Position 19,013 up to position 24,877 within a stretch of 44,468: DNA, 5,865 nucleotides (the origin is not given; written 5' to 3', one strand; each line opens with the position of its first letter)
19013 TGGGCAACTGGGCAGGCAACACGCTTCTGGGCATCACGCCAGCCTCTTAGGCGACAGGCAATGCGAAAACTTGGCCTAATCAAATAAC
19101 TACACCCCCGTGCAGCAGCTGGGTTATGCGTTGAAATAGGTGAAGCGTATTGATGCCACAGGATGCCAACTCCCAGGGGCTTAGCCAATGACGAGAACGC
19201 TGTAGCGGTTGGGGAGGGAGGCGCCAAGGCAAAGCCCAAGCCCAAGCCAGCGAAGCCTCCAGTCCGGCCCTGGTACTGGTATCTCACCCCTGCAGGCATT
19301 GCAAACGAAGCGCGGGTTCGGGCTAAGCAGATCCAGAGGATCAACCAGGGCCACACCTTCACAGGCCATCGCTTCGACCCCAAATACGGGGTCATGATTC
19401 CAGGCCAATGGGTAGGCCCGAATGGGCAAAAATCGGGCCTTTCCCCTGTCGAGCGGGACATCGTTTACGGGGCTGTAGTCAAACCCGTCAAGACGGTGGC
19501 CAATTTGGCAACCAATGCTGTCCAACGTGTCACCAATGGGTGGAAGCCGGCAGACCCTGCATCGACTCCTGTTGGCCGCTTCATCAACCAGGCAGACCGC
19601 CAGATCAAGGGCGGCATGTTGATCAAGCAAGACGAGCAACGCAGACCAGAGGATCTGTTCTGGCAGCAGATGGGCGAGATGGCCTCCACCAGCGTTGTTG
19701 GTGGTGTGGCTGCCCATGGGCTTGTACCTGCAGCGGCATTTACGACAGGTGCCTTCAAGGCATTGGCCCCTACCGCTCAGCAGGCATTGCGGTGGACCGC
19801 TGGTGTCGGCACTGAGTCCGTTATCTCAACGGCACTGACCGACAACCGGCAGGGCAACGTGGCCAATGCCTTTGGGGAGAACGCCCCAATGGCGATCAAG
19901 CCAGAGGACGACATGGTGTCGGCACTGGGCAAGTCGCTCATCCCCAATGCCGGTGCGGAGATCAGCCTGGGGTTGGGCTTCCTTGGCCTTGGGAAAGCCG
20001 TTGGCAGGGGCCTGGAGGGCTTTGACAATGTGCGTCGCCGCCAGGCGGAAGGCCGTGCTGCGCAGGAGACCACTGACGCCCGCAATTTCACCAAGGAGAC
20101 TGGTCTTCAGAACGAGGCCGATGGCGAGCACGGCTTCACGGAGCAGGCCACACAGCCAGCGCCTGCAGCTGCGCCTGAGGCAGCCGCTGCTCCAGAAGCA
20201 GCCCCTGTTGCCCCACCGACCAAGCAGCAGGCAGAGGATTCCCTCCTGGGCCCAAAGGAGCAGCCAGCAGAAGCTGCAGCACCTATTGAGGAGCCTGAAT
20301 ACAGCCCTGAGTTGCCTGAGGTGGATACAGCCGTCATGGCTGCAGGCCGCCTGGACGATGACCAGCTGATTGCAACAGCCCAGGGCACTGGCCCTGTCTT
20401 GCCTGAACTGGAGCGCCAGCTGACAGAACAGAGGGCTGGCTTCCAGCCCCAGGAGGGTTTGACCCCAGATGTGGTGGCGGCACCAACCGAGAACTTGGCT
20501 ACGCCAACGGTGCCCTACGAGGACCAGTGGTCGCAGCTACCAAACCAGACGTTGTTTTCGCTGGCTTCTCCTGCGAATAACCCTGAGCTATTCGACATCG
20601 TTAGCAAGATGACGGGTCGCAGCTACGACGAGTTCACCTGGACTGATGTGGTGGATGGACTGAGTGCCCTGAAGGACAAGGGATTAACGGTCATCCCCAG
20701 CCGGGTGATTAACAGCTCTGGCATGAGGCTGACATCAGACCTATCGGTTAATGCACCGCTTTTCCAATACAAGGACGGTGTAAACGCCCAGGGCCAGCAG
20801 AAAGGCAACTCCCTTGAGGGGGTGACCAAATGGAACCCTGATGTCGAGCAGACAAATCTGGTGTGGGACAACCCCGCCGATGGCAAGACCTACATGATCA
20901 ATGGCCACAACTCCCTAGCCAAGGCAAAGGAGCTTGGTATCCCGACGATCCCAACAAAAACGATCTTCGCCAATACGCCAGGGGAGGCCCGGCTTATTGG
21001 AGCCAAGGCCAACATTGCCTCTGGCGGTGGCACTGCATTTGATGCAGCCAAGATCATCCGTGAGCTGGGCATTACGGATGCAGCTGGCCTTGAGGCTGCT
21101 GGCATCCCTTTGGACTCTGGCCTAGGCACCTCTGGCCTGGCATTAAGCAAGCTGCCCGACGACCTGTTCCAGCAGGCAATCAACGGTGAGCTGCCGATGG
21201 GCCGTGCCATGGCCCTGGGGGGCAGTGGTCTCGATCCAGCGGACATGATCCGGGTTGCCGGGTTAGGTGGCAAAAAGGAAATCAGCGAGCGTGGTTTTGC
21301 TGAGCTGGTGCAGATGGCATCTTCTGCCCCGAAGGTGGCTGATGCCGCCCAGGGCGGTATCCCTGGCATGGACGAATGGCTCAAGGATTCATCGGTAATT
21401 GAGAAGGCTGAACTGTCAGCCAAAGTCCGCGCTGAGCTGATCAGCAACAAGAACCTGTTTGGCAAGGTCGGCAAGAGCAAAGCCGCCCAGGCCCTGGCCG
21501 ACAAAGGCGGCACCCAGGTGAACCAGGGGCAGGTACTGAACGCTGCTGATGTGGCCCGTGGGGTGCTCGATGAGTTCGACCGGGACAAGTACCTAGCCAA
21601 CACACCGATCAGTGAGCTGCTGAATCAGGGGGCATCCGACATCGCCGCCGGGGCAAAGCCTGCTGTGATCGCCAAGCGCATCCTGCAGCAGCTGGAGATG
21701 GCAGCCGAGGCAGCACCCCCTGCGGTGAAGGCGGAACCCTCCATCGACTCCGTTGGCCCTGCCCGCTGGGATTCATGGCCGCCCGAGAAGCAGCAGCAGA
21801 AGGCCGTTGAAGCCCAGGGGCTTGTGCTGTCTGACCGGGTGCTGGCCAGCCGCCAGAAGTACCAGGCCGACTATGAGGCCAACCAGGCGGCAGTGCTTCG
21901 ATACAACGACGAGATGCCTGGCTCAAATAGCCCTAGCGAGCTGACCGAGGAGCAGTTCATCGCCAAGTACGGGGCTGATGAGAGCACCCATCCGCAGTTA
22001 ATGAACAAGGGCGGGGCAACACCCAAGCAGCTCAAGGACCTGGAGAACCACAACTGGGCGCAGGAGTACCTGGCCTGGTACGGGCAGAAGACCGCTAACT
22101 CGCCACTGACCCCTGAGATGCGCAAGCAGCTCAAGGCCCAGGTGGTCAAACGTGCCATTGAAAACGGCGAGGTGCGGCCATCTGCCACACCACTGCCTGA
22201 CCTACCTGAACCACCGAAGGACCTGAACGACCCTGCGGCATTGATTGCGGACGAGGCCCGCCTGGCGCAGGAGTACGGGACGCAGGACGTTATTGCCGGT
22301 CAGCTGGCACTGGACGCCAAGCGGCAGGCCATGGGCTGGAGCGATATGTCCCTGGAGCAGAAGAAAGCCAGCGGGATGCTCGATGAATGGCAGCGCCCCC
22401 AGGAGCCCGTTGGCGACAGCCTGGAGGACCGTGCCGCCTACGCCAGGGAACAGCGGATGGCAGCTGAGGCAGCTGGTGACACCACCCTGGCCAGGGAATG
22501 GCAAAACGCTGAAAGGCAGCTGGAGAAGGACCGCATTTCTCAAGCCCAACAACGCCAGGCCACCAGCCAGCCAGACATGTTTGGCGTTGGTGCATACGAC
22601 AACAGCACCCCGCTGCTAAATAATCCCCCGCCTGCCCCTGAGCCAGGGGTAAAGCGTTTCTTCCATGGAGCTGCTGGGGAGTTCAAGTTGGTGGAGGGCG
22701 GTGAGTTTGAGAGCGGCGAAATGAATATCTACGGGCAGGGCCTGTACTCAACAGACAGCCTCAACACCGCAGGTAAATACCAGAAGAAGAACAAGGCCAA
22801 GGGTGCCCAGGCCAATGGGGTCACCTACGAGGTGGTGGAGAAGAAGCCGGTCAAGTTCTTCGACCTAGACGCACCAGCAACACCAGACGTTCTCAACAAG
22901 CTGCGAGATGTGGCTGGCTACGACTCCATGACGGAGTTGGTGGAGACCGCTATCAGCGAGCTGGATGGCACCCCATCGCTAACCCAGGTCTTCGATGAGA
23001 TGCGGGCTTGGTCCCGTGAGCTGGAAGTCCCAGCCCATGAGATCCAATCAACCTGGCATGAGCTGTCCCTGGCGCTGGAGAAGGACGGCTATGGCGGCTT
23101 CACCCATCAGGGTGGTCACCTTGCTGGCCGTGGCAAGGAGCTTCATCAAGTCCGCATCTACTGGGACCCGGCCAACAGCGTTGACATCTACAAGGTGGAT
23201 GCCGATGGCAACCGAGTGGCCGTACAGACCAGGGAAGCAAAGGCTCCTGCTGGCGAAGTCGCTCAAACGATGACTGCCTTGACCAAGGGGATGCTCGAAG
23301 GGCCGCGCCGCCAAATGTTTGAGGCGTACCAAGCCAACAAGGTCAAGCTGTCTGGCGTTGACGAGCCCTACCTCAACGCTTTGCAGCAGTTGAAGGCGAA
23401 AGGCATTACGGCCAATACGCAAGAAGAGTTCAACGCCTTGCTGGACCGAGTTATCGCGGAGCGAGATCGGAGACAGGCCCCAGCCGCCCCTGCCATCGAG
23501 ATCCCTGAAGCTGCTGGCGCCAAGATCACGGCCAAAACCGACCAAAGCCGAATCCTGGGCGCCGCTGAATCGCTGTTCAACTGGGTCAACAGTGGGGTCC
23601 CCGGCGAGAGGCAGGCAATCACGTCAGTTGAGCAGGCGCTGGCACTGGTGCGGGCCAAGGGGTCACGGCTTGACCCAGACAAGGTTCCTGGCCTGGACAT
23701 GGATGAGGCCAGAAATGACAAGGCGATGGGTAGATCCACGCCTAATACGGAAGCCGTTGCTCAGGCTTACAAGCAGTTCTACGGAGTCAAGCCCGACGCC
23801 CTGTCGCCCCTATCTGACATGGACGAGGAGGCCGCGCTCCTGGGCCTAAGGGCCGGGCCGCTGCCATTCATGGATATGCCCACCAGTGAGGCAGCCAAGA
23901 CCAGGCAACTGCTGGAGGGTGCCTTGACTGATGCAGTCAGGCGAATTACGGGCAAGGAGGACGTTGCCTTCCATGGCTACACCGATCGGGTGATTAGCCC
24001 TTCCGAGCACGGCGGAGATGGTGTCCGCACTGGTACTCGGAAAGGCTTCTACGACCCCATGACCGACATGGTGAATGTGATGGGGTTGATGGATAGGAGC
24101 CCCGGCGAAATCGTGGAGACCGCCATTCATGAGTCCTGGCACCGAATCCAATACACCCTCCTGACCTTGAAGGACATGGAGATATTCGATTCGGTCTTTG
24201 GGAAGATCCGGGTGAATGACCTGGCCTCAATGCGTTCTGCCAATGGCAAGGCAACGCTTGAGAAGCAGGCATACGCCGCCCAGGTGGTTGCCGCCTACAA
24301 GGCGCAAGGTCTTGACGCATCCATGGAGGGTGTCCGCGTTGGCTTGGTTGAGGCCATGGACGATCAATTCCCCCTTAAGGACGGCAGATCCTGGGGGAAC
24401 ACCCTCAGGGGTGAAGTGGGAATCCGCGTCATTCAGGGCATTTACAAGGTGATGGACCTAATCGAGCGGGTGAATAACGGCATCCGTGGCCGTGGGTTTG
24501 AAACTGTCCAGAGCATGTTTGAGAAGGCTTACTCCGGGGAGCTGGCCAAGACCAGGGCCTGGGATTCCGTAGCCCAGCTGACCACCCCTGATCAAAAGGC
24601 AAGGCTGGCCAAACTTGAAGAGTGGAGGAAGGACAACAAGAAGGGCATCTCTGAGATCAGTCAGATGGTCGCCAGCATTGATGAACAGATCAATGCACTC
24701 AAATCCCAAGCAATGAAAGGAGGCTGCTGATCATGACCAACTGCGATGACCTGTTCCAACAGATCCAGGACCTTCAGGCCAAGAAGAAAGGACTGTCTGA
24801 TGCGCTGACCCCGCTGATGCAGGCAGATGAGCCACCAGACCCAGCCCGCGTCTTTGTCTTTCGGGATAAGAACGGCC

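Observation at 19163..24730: Extra 1855-aa polyvalent virion protein inserted between the gp15-like and gp16-like core genes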

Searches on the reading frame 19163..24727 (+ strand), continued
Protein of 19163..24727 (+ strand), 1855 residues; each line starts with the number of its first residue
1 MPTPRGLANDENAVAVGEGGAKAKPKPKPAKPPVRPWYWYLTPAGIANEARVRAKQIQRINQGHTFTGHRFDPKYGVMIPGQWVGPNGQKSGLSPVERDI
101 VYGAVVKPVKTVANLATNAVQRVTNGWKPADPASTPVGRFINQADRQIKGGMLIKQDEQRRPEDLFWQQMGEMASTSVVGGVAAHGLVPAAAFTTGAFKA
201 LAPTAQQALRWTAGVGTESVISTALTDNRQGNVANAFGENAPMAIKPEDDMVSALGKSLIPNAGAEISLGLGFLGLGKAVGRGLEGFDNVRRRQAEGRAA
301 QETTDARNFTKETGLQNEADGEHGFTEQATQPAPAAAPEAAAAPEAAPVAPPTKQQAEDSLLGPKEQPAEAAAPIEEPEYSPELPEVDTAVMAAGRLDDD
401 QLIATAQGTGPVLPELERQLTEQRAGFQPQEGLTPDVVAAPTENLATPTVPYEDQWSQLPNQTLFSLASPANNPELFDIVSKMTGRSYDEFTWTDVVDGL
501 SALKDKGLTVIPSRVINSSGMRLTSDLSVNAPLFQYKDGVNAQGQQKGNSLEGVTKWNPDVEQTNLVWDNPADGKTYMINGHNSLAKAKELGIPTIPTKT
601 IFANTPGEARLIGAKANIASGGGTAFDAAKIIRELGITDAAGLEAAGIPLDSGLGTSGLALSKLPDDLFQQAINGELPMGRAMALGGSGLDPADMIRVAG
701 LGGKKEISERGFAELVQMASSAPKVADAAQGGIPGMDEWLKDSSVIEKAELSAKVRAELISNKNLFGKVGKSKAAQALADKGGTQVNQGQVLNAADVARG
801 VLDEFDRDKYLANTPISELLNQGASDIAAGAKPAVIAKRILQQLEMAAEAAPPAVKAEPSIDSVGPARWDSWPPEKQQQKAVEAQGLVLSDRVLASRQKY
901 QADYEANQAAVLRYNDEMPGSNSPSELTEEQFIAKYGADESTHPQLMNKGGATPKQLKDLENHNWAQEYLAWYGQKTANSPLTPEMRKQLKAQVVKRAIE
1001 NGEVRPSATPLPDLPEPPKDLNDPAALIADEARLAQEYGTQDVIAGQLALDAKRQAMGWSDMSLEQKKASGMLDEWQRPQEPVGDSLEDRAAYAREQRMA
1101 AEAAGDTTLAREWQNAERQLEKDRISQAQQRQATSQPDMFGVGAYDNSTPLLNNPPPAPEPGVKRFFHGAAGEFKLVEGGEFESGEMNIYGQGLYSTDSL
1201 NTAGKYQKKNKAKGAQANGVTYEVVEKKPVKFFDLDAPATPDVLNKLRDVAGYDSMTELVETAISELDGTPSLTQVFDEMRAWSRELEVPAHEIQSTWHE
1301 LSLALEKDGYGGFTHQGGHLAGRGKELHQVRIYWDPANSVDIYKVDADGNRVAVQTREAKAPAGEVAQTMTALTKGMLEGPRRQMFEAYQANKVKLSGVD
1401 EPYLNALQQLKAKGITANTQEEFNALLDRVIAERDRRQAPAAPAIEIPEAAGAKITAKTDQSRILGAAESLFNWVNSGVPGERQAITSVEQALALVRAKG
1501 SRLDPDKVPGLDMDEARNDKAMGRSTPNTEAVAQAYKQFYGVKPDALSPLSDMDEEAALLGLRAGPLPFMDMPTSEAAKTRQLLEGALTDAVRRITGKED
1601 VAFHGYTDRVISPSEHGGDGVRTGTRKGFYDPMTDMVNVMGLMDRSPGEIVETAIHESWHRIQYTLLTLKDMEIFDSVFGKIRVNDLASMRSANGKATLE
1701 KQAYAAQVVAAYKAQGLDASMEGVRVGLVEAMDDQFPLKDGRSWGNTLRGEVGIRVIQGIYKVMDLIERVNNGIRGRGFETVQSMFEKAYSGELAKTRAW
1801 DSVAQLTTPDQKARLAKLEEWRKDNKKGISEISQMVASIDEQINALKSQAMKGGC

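Call 118: find_encoding_contigs(protein=P0029, flank=6000, max_places=1)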
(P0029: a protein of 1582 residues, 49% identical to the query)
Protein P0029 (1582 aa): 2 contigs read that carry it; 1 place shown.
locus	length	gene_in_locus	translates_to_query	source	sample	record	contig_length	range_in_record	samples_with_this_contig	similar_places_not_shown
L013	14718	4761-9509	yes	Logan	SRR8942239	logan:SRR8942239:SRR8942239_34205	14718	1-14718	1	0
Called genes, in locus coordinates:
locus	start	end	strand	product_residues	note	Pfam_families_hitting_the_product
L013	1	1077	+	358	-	?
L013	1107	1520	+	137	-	-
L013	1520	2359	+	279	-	-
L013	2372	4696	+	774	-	-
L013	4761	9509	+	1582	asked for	-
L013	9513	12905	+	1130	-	-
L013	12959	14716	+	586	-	?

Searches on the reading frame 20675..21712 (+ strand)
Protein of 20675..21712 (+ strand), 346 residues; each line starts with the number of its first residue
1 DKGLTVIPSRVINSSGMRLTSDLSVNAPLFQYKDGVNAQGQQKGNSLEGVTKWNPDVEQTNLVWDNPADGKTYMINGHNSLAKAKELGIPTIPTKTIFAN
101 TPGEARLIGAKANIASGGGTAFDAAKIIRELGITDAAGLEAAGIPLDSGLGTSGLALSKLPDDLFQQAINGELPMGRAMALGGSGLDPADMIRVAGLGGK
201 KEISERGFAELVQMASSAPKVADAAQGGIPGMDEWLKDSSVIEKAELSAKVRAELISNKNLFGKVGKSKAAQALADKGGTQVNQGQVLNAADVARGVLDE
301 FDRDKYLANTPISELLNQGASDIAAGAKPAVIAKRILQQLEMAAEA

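Call 40: search_solved_structures(query=A3, max_evalue=10, show_alignments=3)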
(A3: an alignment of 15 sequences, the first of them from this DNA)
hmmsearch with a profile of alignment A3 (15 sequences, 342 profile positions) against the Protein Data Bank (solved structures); distinct sequences matched with E-value up to 10: 10.
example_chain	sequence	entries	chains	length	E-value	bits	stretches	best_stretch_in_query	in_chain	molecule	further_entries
7bnr_A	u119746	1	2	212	0.006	19.3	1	133-223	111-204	ParB family protein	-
7bnk_A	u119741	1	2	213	0.006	19.3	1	133-223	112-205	ParB family protein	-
7o0n_A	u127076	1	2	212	0.0067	19.2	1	133-223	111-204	ParB family protein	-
7p13_A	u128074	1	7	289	0.04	16.6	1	218-329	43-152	ESX-1 secretion-associated protein EspB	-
4xwp_A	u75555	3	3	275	0.042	16.5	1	218-329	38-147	ESX-1 secretion-associated protein EspB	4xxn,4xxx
8ako_A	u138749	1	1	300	0.045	16.4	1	218-329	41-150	ESX-1 secretion-associated protein EspB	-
6sdk_A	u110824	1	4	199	0.053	16.2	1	74-216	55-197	Stage 0 sporulation protein J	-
3j83_A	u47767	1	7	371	0.095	15.4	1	218-329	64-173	ESX-1 secretion-associated protein EspB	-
6t1f_A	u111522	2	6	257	0.34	13.6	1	68-185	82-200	Chromosome-partitioning protein ParB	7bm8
8w6e_A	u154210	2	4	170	2.9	10.5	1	195-313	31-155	HBC599 in complex with wFAP1.1 | wFAP1.1 structure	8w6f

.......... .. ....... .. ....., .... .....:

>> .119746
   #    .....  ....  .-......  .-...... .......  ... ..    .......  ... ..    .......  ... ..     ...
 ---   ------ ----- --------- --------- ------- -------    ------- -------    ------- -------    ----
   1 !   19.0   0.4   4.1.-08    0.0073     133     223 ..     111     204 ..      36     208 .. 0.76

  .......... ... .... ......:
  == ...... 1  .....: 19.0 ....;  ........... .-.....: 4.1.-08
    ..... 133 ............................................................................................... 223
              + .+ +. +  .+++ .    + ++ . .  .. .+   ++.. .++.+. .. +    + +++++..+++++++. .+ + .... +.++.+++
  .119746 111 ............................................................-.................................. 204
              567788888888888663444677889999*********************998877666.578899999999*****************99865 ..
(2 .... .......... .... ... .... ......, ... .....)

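Call 41: search_protein_families(library=pfam, alignment_id=A3, max_evalue=10)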
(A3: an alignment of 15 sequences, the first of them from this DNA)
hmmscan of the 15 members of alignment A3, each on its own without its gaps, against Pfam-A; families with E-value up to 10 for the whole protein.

A. member 1, seq(346 aa): 2 families
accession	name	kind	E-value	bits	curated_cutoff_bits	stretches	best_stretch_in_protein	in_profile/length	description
PF03948.19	Ribosomal_L9_C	-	0.025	15.4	23.2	1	242-287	10-54/86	Ribosomal protein L9, C-terminal domain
PF00465.25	Fe-ADH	-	0.13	12.3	31.3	1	106-131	77-102/168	Iron-containing alcohol dehydrogenase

B. families by the number of members that match (of 15 scanned): 6 families
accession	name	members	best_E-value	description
PF00465.25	Fe-ADH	7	0.0031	Iron-containing alcohol dehydrogenase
PF03948.19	Ribosomal_L9_C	4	0.0041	Ribosomal protein L9, C-terminal domain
PF17762.8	HTH_ParB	2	0.11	ParB HTH domain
PF12963.12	DUF3852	1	0.058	Protein of unknown function (DUF3852)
PF15232.11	DUF4585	1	0.18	Domain of unknown function (DUF4585)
PF08448.16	PAS_4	1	0.18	PAS fold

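Call 75: search_protein_representatives(alignment_id=A3)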
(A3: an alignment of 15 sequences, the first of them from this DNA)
Query: 15 sequences, 342 profile positions. Proteins with E-value up to 0.001 (for the whole library): 4078; up to 1e-10: 3316; up to 1e-30: 2342. The best 150 are listed.
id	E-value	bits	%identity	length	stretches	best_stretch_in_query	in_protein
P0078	1.1e-173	593.9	-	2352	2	16-339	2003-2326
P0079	7.5e-168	574.7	-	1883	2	11-338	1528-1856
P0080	9.9e-166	567.8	-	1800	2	12-321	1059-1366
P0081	2.1e-163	560.1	-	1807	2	15-336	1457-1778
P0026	1.6e-150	517.7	-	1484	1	2-342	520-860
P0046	5.6e-147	506.1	-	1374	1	1-341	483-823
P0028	5.6e-145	499.5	-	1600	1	1-341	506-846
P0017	1.6e-144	498.1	-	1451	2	2-341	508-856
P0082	2.3e-144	497.5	-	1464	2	1-340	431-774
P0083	9.4e-140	482.4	-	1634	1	2-341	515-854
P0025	9.9e-137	472.4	-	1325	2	2-341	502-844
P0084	6.1e-136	469.8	-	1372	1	2-341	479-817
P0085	1.8e-133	461.7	-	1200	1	2-342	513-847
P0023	1.1e-132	459.2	-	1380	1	2-341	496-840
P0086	2.9e-132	457.7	-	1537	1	2-341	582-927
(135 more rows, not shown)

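Call 79: search_protein_families(library=pfam, alignment_id=A5, max_evalue=0.001)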
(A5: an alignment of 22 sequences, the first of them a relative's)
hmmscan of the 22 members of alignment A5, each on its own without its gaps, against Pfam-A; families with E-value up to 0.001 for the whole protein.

A. member 1, P0142 (3619 aa): 1 family
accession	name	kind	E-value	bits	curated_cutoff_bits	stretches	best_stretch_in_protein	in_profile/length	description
PF20155.4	TMP_3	-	6.4e-18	65.6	41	1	2409-2594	2-191/192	Tape measure protein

B. families by the number of members that match (of 22 scanned): 15 families
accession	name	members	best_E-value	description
PF18857.6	LPD38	7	5.4e-39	Large polyvalent protein associated domain 38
PF00990.26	GGDEF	4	1.8e-19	Diguanylate cyclase, GGDEF domain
PF06414.18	Zeta_toxin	2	6.5e-21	Zeta toxin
PF20155.4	TMP_3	2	4.2e-19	Tape measure protein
PF18760.7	ART-PolyVal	2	1.4e-13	ADP-Ribosyltransferase in polyvalent proteins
PF01464.25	SLT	1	2.3e-22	Transglycosylase SLT domain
PF04002.20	RadC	1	5.8e-14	RadC-like JAB domain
PF18796.6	LPD1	1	3.2e-12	Large polyvalent protein-associated domain 1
PF04233.19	Phage_Mu_F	1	2.7e-09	Phage Mu protein F like protein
PF09397.16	FtsK_gamma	1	3.8e-09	Ftsk gamma domain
PF02557.22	VanY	1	2.1e-08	D-alanyl-D-alanine carboxypeptidase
PF18809.6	PBECR1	1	1.2e-07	phage-Barnase-EndoU-ColicinE5/D-RelE like nuclease1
PF01467.32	CTP_transf_like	1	6.6e-05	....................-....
PF13671.12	AAA_33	1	0.00018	AAA domain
PF13539.11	Peptidase_M15_4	1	0.00026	D-alanyl-D-alanine carboxypeptidase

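Call 120: search_solved_structures(query=A5, max_evalue=1, show_alignments=2)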
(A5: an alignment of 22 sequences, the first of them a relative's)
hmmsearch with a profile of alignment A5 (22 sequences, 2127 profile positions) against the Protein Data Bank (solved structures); distinct sequences matched with E-value up to 1: 0.

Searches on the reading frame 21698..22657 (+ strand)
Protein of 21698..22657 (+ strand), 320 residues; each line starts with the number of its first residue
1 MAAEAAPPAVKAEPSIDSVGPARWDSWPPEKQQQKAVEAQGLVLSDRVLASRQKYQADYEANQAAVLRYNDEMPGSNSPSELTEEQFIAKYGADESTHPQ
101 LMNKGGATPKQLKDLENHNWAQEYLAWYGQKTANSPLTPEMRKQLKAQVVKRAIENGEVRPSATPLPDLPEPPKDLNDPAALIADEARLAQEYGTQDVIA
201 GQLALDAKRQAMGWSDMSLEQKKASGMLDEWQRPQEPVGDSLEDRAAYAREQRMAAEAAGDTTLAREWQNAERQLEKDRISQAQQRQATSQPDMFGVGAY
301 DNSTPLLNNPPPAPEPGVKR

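Call 100: search_protein_families(library=pfam, alignment_id=A8, max_evalue=0.05)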
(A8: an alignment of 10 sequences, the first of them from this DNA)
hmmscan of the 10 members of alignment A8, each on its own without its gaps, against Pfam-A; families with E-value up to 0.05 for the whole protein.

A. member 1, seq(320 aa): 0 families

B. families by the number of members that match (of 10 scanned): 1 family
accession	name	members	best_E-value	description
PF07439.16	DUF1515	1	0.017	Protein of unknown function (DUF1515)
